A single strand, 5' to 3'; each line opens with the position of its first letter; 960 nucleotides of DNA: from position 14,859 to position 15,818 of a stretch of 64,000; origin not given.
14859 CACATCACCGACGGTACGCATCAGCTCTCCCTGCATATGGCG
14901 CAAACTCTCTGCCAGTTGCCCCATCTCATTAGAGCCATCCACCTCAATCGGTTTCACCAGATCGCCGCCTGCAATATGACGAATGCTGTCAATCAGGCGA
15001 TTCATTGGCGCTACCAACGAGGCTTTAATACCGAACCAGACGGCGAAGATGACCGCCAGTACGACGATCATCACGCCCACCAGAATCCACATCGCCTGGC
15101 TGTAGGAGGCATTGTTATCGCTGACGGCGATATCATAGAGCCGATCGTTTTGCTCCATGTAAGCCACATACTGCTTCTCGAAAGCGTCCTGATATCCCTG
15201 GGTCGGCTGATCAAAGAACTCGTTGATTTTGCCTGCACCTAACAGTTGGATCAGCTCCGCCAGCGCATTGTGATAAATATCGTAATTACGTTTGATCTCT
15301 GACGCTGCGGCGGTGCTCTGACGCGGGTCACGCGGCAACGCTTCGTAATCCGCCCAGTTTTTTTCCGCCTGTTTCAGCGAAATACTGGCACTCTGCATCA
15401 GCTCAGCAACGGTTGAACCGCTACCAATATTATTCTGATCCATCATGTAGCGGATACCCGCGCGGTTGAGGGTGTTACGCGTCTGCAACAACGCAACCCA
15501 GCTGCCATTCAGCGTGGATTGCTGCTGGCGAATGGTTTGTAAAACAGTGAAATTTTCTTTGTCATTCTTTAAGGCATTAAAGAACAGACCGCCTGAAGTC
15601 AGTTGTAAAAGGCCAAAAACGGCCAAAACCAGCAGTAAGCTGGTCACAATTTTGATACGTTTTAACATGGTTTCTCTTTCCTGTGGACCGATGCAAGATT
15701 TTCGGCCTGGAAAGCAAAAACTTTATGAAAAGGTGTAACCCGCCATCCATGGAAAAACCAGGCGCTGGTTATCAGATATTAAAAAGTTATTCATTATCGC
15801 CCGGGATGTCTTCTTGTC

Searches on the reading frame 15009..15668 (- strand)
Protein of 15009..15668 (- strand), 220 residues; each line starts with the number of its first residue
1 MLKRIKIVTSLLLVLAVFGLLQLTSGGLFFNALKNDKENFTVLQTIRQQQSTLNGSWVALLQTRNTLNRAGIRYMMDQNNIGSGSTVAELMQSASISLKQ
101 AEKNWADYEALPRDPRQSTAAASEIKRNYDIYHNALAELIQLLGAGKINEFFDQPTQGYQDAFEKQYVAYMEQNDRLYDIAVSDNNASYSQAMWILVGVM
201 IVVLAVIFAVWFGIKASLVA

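Call 24: find_related_loci(query=window:15009-15668:-, collection=genome_contigs, flank=4000)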
Query window:15009-15668:- (220 aa) in genome_contigs; peptide patterns used: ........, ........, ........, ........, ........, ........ (x = any residue, [..] = any of these).
213 stretches matched a pattern; 161 encode a relative of the query (tblastn E <= 1e-3); the best 80 are kept; 80 distinct loci.
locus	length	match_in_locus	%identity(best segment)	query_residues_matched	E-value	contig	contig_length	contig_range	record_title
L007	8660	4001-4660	95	1-220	1e-136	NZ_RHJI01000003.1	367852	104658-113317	Escherichia sp. E1V33 1V33_3_consensus, whole genome shotgun sequence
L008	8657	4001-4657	88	1-219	3e-132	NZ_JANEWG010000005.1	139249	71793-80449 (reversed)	Citrobacter sp. Awk 4 510132-22-5, whole genome shotgun sequence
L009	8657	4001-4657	87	1-219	1e-131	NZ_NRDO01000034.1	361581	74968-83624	Citrobacter sp. NCU1 contig_34, whole genome shotgun sequence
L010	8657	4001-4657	87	1-219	2e-131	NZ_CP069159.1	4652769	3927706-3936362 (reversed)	Citrobacter sp. R56 chromosome, complete genome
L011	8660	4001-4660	95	1-220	2e-132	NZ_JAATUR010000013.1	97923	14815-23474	Escherichia coli strain SCPM-O-B-8794 13length=97923, whole genome shotgun sequence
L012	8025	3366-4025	85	1-220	3e-130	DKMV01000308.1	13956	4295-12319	MAG TPA_asm: Leclercia sp. UBA7405 UBA7405_contig_605, whole genome shotgun sequence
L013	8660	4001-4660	89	1-220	6e-128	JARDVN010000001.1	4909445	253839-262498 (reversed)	Citrobacter amalonaticus strain AUH_CA_2023_1 contig_2, whole genome shotgun sequence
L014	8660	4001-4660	88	1-220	2e-125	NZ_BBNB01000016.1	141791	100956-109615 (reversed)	Citrobacter sedlakii NBRC 105722, whole genome shotgun sequence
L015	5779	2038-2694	83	1-219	4e-125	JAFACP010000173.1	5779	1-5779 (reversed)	MAG: Proteobacteria bacterium isolate OH_SBB_50 k127_909862, whole genome shotgun sequence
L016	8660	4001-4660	88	1-220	6e-125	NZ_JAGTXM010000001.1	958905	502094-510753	Citrobacter amalonaticus strain ku-bf3 scaffold_0, whole genome shotgun sequence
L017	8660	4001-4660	87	1-220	9e-124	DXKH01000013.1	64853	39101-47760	MAG TPA_asm: Citrobacter sp. isolate HRGM_Genome_0066 HRGM_Genome_0066_13, whole genome shotgun sequence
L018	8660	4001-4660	81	1-220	3e-122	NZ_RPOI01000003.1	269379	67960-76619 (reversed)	Citrobacter youngae strain CCUG 30791 citrobacter_youngae_CCUG30791T_0000003, whole genome shotgun sequence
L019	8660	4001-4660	81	1-220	3e-122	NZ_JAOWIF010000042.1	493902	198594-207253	Citrobacter sp. Cu233 235, whole genome shotgun sequence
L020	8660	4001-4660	81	1-220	3e-122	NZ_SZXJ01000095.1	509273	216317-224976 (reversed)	Citrobacter sp. wls619 contig29, whole genome shotgun sequence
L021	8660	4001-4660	84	1-220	9e-122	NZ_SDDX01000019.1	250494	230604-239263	Lelliottia nimipressuralis strain CCUG 25894 CCUG25894T_0000019, whole genome shotgun sequence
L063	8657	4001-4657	83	1-219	1e-115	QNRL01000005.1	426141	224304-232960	Pseudocitrobacter faecalis strain DSM 27453 Ga0244571_105, whole genome shotgun sequence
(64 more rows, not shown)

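Call 53: search_protein_families(library=pfam, proteins=[L063:2809-3843:+, L063:1141-1902:-, L063:658-1137:-, L015:904-1920:+])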
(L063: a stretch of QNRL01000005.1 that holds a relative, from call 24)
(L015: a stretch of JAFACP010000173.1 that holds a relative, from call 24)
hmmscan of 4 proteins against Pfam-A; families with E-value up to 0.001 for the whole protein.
L063:2809-3843:+ (344 aa): 1 family
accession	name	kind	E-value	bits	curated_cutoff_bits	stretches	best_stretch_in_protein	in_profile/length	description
PF02615.19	Ldh_2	-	7.9e-97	324.8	38.8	1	15-339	2-332/333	Malate/L-lactate dehydrogenase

L063:1141-1902:- (253 aa): 1 family
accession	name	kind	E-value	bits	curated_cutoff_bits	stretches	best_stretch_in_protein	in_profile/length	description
PF00486.34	Trans_reg_C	-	7.9e-13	48.7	26.2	1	35-108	5-77/77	Transcriptional regulatory protein, C terminal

L063:658-1137:- (159 aa): 1 family
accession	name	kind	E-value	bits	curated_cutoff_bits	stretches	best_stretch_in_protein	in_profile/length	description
PF15941.10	FidL_like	-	2.3e-06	28.4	27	1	75-157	3-87/87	FidL-like putative membrane protein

L015:904-1920:+ (338 aa): 1 family
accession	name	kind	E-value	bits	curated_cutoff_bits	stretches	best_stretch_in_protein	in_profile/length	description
PF02615.19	Ldh_2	-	1.9e-98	330.1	38.8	1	10-333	3-332/333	Malate/L-lactate dehydrogenase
